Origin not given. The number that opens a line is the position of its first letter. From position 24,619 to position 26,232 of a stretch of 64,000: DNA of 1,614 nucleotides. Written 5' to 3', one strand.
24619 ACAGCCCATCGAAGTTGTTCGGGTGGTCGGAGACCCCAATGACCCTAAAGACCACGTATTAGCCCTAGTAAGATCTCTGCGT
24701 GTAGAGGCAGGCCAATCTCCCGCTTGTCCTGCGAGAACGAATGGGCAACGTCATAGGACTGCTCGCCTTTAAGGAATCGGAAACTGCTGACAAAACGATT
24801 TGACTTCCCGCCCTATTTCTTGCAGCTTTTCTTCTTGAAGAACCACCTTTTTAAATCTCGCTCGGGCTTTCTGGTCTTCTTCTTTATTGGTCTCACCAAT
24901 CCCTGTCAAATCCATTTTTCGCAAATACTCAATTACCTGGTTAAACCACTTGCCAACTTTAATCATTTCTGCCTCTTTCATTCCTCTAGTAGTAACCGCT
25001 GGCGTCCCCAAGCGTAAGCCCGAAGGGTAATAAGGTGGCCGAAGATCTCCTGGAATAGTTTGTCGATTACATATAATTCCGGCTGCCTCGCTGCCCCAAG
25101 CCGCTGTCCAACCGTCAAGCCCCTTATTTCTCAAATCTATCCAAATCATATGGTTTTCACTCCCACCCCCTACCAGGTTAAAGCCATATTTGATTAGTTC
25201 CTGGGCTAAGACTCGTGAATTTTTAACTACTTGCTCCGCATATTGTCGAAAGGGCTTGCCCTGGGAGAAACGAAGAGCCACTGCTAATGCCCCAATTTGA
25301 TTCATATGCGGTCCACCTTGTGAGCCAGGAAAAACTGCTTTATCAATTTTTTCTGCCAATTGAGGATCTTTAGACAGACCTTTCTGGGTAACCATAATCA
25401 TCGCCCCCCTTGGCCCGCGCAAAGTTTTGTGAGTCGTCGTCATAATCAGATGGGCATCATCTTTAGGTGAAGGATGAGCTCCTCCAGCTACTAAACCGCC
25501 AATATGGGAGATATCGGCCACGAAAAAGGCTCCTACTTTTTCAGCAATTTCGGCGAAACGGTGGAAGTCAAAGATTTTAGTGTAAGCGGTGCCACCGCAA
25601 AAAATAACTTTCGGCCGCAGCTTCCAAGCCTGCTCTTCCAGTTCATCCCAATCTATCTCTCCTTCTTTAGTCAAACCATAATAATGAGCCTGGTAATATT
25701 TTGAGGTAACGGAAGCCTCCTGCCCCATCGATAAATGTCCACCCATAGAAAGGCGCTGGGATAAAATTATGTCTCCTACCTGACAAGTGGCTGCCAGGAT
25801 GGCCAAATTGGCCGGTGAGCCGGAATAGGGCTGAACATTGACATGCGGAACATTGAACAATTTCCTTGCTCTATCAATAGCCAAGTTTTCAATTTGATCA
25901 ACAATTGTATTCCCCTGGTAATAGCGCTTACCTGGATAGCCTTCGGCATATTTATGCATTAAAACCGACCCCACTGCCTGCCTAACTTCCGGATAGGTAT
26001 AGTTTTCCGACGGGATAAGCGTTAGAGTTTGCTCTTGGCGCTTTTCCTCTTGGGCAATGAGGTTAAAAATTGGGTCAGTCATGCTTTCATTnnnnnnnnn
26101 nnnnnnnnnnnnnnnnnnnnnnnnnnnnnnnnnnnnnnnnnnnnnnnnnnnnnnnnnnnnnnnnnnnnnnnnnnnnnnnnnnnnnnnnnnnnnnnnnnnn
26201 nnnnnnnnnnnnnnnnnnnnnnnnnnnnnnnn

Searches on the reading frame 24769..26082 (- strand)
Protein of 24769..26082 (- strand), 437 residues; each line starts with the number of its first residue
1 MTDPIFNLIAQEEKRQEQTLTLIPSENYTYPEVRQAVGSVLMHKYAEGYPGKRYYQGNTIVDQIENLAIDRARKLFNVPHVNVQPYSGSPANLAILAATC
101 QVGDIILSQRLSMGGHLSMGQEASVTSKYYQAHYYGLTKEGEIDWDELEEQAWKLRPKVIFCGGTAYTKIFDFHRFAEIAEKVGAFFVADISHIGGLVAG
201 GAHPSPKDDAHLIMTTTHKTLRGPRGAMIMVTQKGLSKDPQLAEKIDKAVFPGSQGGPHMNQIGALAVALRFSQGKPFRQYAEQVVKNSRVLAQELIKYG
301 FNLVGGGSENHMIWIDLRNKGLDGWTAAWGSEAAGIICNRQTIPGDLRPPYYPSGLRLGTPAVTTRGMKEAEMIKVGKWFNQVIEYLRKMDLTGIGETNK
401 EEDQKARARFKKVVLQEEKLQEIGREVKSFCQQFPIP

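Call 71: search_protein_families(library=pfam, proteins=[window:24769-26082:-], max_evalue=0.00001)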
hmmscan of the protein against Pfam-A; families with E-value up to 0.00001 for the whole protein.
window:24769-26082:- (437 aa): 1 family
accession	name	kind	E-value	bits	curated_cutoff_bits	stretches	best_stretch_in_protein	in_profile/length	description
PF00464.25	SHMT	-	2.7e-137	458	27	1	5-379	8-398/399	Serine hydroxymethyltransferase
